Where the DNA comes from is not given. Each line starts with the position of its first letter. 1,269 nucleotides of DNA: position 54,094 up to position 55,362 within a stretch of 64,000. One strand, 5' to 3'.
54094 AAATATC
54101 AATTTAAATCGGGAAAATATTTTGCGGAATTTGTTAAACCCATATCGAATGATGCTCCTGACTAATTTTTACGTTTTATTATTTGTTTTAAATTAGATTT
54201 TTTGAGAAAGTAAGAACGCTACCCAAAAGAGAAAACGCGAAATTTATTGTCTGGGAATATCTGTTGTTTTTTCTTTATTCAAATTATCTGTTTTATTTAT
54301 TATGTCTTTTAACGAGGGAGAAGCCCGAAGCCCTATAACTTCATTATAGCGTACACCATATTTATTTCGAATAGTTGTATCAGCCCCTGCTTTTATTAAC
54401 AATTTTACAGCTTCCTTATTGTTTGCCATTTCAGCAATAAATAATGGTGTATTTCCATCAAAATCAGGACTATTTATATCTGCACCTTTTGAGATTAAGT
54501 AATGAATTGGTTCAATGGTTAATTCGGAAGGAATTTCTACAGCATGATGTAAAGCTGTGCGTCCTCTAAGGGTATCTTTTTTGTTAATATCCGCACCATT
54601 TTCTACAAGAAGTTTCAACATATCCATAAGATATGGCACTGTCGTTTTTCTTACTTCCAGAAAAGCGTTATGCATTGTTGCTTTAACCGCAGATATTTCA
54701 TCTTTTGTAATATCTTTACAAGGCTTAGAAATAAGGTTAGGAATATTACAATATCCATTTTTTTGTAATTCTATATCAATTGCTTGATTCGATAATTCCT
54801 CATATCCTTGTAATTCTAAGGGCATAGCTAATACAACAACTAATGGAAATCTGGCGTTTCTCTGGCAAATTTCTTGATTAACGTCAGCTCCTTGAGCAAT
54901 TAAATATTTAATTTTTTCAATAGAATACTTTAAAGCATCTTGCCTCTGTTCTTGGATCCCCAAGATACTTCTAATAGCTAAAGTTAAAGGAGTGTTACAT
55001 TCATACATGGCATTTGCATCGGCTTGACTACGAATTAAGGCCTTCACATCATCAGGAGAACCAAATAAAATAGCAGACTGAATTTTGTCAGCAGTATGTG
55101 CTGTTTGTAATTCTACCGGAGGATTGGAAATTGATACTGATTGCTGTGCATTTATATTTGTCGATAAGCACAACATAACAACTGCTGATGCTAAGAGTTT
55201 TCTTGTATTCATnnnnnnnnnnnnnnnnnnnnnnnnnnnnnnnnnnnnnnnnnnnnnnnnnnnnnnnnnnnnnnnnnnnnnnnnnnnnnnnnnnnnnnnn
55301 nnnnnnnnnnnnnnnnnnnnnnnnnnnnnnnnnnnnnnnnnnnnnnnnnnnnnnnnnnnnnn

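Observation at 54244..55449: AT-rich secreted ankyrin-repeat gene lying between a tRNA-like T-arm fragment and tRNA-Thr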

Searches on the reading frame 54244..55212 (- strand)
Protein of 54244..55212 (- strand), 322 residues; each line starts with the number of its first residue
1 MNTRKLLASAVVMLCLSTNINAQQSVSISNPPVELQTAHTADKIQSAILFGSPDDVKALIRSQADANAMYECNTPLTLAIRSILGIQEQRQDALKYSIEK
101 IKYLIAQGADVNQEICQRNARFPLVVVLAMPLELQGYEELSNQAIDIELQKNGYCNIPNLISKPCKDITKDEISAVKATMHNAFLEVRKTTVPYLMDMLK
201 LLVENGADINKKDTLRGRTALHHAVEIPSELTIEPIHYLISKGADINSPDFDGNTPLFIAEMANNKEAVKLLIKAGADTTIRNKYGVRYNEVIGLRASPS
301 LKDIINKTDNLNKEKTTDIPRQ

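Call 6: search_protein_families(library=pfam, proteins=[window:54244-55212:-], max_evalue=0.01)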
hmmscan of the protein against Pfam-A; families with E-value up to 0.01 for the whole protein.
window:54244-55212:- (322 aa): 5 families
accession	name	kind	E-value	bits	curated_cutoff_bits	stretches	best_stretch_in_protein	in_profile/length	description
PF00023.36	Ank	-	3.4e-21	74.6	21.1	2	252-284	1-33/33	Ankyrin repeat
PF12796.13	Ank_2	-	1.8e-20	73.7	27.3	1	197-283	11-90/90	Ankyrin repeats (3 copies)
PF13637.12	Ank_4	-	2.7e-18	66.1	22.7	2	236-273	13-50/50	Ankyrin repeats (many copies)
PF13606.12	Ank_3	-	5.2e-16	57.3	22.3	0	217-247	2-29/30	Ankyrin repeat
PF13857.12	Ank_5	-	3.8e-07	30.8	27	0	239-286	1-49/56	Ankyrin repeats (many copies)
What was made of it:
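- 54244..55212 (-): ANK gene: 322-aa exported all-ankyrin-repeat protein, intact. Pfam Ank, Ank_2, Ank_4 (call 6).
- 54355..54624 (-): Three canonical ankyrin repeats (residues 197-286). Pfam Ank_2 covers 197-283 and Ank covers 252-284 (call 6).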

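Call 7: find_encoding_contigs(protein=window:54244-55212:-, flank=10000, max_places=10)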
Protein window:54244-55212:- (322 aa): 22 contigs read that carry it; 10 places shown.
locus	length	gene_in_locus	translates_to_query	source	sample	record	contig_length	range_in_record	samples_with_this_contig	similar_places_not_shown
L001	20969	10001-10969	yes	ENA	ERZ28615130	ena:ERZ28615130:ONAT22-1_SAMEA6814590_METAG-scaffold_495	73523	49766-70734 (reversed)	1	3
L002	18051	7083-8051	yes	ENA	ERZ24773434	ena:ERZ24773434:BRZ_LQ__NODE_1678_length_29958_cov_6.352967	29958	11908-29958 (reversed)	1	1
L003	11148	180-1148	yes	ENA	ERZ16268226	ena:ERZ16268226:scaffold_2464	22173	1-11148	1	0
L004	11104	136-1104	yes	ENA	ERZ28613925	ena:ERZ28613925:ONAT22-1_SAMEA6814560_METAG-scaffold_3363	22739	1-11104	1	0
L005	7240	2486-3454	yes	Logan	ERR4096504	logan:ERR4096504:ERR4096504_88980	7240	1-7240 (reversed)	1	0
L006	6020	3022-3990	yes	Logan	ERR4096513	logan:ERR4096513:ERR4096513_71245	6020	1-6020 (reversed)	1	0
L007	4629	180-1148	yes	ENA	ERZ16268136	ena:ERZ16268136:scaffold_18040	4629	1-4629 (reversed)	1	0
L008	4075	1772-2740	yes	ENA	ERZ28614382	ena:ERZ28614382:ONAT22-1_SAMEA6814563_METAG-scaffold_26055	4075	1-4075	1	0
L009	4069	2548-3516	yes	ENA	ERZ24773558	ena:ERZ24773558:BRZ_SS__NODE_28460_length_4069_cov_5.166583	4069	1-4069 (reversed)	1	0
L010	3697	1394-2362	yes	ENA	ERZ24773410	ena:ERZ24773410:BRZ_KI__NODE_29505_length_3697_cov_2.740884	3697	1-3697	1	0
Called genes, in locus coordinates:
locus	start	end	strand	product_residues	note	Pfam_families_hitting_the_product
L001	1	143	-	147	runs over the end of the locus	PF13279:4HBT_2, PF03061:4HBT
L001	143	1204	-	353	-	PF06068:TIP49 (faint), PF05496:RuvB_N, PF00004:AAA, PF07728:AAA_5 (weak), PF17864:AAA_lid_4, PF05491:WHD_RuvB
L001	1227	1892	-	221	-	PF01330:RuvA_N, PF14520:HHH_5, PF07499:RuvA_C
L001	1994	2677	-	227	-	PF01966:HD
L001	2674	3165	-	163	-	PF02075:RuvC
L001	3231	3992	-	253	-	PF20772:TACO1_YebC_N, PF01709:Transcrip_reg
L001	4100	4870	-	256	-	-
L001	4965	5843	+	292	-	PF06325:PrmA, PF08241:Methyltransf_11 (faint), PF01135:PCMT, PF09243:Rsm22 (weak), PF05175:MTS, PF13489:Methyltransf_23 (weak), PF13847:Methyltransf_31, PF13649:Methyltransf_25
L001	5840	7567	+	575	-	PF01321:Creatinase_N, PF16189:Creatinase_N_2, PF00557:Peptidase_M24, PF16188:Peptidase_M24_C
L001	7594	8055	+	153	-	-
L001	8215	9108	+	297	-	PF00126:HTH_1, PF03466:LysR_substrate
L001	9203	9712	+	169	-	PF00248:Aldo_ket_red, PF00037:Fer4 (faint)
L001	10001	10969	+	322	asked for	PF13606:Ank_3 (faint), PF13857:Ank_5 (faint), PF12796:Ank_2, PF13637:Ank_4 (weak), PF00023:Ank (weak)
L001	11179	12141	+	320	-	PF03706:LPG_synthase_TM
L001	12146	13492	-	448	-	PF08521:2CSK_N (weak), PF26769:HAMP_PhoQ, PF00512:HisKA, PF02518:HATPase_c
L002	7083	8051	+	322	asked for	PF13606:Ank_3 (faint), PF13857:Ank_5 (faint), PF12796:Ank_2, PF13637:Ank_4 (weak), PF00023:Ank (weak)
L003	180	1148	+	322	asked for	PF13606:Ank_3 (faint), PF13857:Ank_5 (faint), PF12796:Ank_2, PF13637:Ank_4 (weak), PF00023:Ank (weak)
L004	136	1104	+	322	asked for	PF13606:Ank_3 (faint), PF13857:Ank_5 (faint), PF12796:Ank_2, PF13637:Ank_4 (weak), PF00023:Ank (weak)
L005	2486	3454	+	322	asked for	PF13606:Ank_3 (faint), PF13857:Ank_5 (faint), PF12796:Ank_2, PF13637:Ank_4 (weak), PF00023:Ank (weak)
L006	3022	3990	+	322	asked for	PF13606:Ank_3 (faint), PF13857:Ank_5 (faint), PF12796:Ank_2, PF13637:Ank_4 (weak), PF00023:Ank (weak)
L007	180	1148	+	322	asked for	PF13606:Ank_3 (faint), PF13857:Ank_5 (faint), PF12796:Ank_2, PF13637:Ank_4 (weak), PF00023:Ank (weak)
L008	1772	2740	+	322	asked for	PF13606:Ank_3 (faint), PF13857:Ank_5 (faint), PF12796:Ank_2, PF13637:Ank_4 (weak), PF00023:Ank (weak)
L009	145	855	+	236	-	-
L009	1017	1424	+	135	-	-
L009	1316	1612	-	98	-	PF02463:SMC_N, PF11398:DUF2813 (weak), PF13175:AAA_15, PF13514:AAA_27 (weak), PF13555:AAA_29 (weak), PF13476:AAA_23, PF13304:AAA_21 (weak)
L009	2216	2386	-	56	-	-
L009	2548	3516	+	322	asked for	PF13606:Ank_3 (faint), PF13857:Ank_5 (faint), PF12796:Ank_2, PF13637:Ank_4 (weak), PF00023:Ank (weak)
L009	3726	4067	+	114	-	?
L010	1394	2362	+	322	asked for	PF13606:Ank_3 (faint), PF13857:Ank_5 (faint), PF12796:Ank_2, PF13637:Ank_4 (weak), PF00023:Ank (weak)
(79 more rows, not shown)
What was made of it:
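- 54244..55212 (-): Exact protein found on 22 metagenome contigs (call 7).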
